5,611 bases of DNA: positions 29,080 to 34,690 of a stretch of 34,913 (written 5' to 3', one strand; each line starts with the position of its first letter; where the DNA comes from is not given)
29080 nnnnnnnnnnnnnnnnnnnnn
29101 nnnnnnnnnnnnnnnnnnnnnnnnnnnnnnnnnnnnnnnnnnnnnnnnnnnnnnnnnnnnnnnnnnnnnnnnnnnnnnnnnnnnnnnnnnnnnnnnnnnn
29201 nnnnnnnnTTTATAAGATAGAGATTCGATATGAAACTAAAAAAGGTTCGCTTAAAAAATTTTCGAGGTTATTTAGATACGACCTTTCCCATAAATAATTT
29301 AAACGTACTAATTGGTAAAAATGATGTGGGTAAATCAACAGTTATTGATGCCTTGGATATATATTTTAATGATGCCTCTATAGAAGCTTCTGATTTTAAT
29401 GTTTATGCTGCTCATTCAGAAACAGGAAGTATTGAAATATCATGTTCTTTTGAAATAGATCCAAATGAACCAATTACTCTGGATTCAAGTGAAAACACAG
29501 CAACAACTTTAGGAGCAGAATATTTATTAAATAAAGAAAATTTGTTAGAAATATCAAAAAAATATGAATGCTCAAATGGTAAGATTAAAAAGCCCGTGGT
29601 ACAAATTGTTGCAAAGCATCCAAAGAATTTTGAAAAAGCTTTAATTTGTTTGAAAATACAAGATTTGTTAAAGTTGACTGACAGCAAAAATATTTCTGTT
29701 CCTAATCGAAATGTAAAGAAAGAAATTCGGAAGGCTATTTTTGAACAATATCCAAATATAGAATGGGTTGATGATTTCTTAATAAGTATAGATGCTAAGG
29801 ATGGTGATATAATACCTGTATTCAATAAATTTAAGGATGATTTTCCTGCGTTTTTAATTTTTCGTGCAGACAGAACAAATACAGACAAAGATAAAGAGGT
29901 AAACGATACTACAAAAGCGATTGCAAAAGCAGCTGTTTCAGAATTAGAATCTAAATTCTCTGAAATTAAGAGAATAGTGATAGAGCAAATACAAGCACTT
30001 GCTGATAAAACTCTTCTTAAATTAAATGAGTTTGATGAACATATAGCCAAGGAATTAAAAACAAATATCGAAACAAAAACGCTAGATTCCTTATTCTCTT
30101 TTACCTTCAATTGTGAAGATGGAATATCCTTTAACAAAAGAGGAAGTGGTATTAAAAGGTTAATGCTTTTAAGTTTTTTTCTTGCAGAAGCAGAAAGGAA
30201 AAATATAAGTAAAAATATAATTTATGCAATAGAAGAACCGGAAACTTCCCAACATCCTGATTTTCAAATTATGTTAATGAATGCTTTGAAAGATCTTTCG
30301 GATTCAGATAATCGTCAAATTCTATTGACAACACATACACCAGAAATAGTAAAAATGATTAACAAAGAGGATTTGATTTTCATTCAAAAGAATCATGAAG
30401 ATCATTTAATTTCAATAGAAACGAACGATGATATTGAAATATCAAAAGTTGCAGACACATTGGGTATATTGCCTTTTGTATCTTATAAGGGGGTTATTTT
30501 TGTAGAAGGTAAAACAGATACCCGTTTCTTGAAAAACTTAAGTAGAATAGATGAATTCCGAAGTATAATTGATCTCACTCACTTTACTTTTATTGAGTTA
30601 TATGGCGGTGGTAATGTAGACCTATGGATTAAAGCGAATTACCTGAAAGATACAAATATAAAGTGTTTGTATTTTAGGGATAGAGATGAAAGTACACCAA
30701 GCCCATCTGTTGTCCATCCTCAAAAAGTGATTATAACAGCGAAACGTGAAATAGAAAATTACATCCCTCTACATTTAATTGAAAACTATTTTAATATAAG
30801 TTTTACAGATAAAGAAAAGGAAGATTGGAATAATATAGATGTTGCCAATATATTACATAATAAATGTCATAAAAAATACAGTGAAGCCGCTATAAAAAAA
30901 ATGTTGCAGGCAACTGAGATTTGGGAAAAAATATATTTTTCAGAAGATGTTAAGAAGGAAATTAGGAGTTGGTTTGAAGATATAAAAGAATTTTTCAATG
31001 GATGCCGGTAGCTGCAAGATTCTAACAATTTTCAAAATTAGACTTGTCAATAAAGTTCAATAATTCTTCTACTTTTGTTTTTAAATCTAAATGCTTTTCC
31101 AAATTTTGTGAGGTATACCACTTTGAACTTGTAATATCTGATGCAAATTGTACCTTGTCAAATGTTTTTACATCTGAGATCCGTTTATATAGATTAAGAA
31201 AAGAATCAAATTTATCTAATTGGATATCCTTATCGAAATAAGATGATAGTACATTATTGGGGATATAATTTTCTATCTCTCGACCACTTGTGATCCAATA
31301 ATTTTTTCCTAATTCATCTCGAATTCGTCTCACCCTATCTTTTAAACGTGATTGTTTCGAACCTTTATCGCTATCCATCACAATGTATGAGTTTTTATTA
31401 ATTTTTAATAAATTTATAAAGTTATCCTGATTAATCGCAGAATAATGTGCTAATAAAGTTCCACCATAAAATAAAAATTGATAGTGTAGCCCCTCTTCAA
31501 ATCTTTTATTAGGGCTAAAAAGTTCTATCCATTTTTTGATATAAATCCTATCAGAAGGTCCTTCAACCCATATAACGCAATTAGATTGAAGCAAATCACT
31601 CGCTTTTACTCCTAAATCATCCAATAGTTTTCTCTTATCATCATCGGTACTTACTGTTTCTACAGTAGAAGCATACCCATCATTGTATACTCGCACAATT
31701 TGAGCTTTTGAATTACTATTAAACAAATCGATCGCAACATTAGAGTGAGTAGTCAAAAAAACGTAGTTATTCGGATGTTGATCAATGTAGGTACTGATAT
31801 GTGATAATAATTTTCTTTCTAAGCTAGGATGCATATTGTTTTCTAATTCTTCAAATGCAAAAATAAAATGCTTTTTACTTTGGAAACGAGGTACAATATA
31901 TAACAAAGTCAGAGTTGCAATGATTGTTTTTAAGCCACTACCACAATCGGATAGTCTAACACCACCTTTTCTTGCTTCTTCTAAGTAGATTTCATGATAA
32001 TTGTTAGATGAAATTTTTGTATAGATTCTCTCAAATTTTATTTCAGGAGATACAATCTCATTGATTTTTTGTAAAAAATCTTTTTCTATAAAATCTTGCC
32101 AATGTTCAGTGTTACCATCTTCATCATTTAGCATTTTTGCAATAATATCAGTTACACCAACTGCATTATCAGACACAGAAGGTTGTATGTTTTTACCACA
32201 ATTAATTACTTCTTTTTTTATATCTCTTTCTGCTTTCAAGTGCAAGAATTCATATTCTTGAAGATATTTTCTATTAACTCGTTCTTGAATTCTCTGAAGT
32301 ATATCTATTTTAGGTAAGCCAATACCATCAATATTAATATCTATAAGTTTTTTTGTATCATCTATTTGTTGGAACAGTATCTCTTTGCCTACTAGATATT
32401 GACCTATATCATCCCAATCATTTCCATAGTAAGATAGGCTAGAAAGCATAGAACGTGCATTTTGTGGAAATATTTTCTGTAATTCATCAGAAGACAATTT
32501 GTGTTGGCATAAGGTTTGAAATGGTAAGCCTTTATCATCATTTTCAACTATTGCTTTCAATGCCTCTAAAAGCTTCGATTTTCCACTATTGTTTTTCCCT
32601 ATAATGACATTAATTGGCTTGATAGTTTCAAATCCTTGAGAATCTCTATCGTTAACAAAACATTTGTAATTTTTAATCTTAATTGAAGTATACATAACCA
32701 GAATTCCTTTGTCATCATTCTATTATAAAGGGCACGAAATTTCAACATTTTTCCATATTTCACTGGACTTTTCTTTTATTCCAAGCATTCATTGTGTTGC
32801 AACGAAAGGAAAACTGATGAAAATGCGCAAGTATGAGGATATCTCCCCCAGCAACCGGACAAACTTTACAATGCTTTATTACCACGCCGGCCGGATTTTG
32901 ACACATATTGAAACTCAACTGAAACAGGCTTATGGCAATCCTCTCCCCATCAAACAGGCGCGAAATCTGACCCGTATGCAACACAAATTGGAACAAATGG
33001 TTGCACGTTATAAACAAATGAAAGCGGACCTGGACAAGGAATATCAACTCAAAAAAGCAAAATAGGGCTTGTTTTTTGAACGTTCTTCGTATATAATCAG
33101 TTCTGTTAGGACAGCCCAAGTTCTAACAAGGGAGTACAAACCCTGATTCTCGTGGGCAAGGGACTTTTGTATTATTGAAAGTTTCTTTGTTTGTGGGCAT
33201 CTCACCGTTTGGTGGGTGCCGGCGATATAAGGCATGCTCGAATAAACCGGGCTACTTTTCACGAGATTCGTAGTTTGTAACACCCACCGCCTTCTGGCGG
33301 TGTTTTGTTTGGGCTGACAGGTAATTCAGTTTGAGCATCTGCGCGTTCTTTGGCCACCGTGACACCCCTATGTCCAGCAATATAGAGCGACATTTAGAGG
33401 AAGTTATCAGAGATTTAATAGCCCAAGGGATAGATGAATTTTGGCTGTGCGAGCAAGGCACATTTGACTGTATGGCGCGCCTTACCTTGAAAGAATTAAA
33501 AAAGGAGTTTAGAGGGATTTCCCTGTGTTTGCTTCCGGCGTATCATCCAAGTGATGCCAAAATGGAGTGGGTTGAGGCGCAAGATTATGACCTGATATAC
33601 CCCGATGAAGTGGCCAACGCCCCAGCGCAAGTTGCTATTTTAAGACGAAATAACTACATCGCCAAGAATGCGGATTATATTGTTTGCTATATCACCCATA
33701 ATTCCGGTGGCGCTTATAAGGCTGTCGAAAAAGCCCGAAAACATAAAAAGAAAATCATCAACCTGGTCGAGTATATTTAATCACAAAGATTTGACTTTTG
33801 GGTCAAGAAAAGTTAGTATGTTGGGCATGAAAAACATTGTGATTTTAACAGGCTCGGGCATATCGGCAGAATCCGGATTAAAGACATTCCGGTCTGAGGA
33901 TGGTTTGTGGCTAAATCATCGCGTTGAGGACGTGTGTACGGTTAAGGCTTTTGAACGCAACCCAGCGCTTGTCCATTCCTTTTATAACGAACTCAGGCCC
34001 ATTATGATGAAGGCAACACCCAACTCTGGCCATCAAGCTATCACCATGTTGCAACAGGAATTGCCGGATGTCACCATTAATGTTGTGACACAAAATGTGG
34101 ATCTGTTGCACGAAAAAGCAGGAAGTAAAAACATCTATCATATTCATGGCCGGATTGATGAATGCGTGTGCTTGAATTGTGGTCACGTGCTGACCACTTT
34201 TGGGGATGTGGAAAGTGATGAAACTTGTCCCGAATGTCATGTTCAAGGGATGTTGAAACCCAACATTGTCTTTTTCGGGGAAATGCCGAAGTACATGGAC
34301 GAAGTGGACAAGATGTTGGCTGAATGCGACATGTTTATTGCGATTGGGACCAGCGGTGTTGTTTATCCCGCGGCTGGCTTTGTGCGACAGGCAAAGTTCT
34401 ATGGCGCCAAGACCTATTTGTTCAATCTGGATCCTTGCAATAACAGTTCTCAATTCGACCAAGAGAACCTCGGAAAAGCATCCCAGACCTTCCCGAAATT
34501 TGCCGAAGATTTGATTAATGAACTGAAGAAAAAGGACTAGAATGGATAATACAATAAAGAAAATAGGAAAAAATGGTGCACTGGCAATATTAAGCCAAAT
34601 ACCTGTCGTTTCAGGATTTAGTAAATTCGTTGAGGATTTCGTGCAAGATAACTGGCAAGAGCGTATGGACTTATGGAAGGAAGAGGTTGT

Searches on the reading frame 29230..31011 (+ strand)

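Call 5: search_protein_families(library=pfam, proteins=[window:29230-31011:+], max_evalue=0.01)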
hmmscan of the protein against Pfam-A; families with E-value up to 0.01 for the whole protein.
window:29230-31011:+ (593 aa): 7 families
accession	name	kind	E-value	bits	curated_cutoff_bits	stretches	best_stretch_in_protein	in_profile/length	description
PF13175.12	AAA_15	-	2.6e-61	208.7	32.1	1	1-374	1-374/374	AAA ATPase domain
PF13304.12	AAA_21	-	1.7e-18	68.2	27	1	24-374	1-303/304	AAA domain, putative AbiEii toxin, Type IV TA system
PF11398.14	DUF2813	-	8.5e-08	32.4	21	1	1-57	1-61/372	Protein of unknown function (DUF2813)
PF13476.12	AAA_23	-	4.6e-07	31.1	27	1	5-275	1-188/201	AAA domain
PF13555.12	AAA_29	-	3.1e-05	24.1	27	1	3-49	1-49/61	P-loop containing region of AAA domain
PF02463.25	SMC_N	-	0.00011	22.2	40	1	3-388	2-216/220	RecF/RecN/SMC N terminal domain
PF20469.4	OLD-like_TOPRIM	-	0.00063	20.7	23.2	1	420-486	4-67/67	Overcoming lysogenization defect protein-like, TOPRIM domain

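Call 8: search_protein_families(library=padloc, proteins=[window:29230-31011:+], max_evalue=0.01)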
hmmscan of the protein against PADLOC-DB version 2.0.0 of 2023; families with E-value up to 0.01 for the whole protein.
window:29230-31011:+ (593 aa): 105 families (the best 25 are shown)
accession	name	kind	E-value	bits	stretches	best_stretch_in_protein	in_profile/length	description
PDLC02979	AriA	-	1.9e-55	187.2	1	1-374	1-373/373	-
PDLC02358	Old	-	6.2e-28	95.9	2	226-565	176-529/578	Old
PDLC04168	GajA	-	1.5e-26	91.2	2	240-586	196-535/570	-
PDLC00096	GajA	-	1.1e-23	81.8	2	225-439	184-406/630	AAA ATPase domain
PDLC00081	GajA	-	5e-23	79.6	2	217-396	177-347/574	AAA ATPase domain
PDLC00099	GajA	-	4.9e-22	76.6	1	1-434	1-407/626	AAA ATPase domain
PDLC00086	GajA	-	7.8e-22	75.8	2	254-561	232-541/600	AAA ATPase domain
PDLC00066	GajA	-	2e-21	74.2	2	216-439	166-391/567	AAA ATPase domain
PDLC00067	GajA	-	3.5e-21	73.3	2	2-75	4-77/604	AAA ATPase domain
PDLC00091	GajA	-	9.3e-21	72.3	2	214-438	183-410/627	AAA ATPase domain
PDLC00069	GajA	-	1.7e-20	71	1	1-393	1-400/687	AAA ATPase domain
PDLC00080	GajA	-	7.3e-20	69.2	1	1-429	1-395/622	AAA ATPase domain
PDLC00070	GajA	-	1.3e-19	68.3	2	235-438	196-406/596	AAA ATPase domain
PDLC00071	GajA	-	1e-18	65.5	2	226-438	175-391/588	AAA ATPase domain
PDLC00077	GajA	-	2e-18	64.3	2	222-391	230-397/616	AAA ATPase domain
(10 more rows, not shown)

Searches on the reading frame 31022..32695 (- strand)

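Call 8: search_protein_families(library=padloc, proteins=[window:31022-32695:-], max_evalue=0.01)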
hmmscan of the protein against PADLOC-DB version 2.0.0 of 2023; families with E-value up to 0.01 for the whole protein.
window:31022-32695:- (557 aa): 88 families (the best 25 are shown)
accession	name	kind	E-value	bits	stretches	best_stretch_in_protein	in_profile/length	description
PDLC00069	GajA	-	2.2e-18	64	2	2-78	2-75/687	AAA ATPase domain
PDLC00091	GajA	-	1.6e-17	61.6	2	257-391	281-411/627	AAA ATPase domain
PDLC00067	GajA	-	2.2e-16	57.5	2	140-543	154-568/604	AAA ATPase domain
PDLC02979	AriA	-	2.3e-16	58.6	2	79-319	186-370/373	-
PDLC02336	AbiLi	-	2.6e-16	58.1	1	1-328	1-299/340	AbiLi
PDLC00070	GajA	-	2.1e-15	54.4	2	272-462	287-470/596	AAA ATPase domain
PDLC03878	NsnB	-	4.8e-15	54.2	1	1-332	1-291/345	-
PDLC02980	AriA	-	5.6e-15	54.1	1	28-323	1-304/304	-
PDLC00077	GajA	-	9.5e-15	52.2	2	2-53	2-51/616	AAA ATPase domain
PDLC00102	GajA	-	1.5e-14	51.4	2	3-78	4-75/532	AAA ATPase domain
PDLC00099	GajA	-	3.4e-14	50.8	2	3-54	4-57/626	AAA ATPase domain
PDLC00096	GajA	-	1.7e-13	48.2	2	281-387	294-402/630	AAA ATPase domain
PDLC00071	GajA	-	5.6e-13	46.5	2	4-57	5-54/588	AAA ATPase domain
PDLC04611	PDC-M38A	-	6.4e-13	47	1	1-331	1-339/383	-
PDLC04392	PDC-M07A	-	1.2e-12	45.6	2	275-341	305-370/432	-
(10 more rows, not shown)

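Call 9: search_protein_families(library=ncbifam, proteins=[window:31022-32695:-], max_evalue=0.001)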
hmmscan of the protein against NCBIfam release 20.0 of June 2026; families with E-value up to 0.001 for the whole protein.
window:31022-32695:- (557 aa): 3 families
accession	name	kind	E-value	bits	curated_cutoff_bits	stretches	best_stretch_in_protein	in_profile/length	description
NF047739.1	antiphage_MADS3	equivalog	9.5e-07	28.3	420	0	1-47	1-42/427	methylation-associated defense system AAA family ATPase MAD3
NF038234.1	retron_eff_Eco8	equivalog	6.9e-06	24.9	250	1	4-47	5-44/679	retron Eco8 family effector endonuclease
TIGR00611.2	recf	equivalog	0.0002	20.7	172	1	4-47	3-42/339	DNA replication/repair protein RecF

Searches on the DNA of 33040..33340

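Call 95: search_rna_families(source=window, start=33040, end=33340, threshold=evalue, max_evalue=5)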
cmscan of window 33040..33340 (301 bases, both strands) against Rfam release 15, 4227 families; matches with E-value up to 5: 0.
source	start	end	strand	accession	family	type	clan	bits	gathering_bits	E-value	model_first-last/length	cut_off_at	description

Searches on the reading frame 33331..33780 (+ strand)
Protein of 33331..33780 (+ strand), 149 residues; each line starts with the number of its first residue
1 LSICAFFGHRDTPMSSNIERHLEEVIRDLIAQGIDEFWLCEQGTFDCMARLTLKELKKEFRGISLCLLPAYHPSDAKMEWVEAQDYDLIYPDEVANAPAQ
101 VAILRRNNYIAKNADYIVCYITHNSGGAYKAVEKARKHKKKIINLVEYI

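Call 9: search_protein_families(library=ncbifam, proteins=[window:33331-33780:+], max_evalue=0.001)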
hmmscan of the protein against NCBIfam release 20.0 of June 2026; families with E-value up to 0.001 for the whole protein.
window:33331-33780:+ (149 aa): 0 families

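Call 58: search_protein_families(library=pfam, proteins=[window:33331-33780:+], max_evalue=0.01)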
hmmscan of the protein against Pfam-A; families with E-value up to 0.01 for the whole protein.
window:33331-33780:+ (149 aa): 1 family
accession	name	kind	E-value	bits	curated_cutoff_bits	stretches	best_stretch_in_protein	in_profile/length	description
PF06908.16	YpsA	-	6.2e-05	23.5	27.7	1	11-139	17-153/168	YspA SLOG family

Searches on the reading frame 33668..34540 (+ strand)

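Call 9: search_protein_families(library=ncbifam, proteins=[window:33668-34540:+], max_evalue=0.001)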
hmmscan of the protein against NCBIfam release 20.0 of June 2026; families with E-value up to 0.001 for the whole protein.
window:33668-34540:+ (290 aa): 7 families
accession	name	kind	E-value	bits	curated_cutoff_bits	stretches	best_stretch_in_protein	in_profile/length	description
NF001755.0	PRK00481.1-5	equivalog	3.8e-79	265.5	318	1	46-288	32-275/278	Sir2 family NAD+-dependent deacetylase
NF001753.0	PRK00481.1-3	subfamily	9e-62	208.3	243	1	53-282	12-247/252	NAD-dependent protein deacylase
NF040867.1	prot_deacyl_CobB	equivalog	2.1e-58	197.4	320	1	54-280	10-240/242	NAD-dependent protein deacetylase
NF001754.0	PRK00481.1-4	equivalog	5.5e-41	140.3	252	1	54-265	15-227/244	NAD-dependent protein deacylase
NF001752.0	PRK00481.1-1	equivalog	6.1e-41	140.5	221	1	54-264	14-225/242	NAD-dependent protein deacylase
NF010736.0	PRK14138.1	equivalog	1.2e-38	132.7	395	1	55-285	12-240/244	NAD-dependent deacetylase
NF003738.0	PRK05333.1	equivalog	5.7e-31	107.5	305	2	55-173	27-143/295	NAD-dependent protein deacetylase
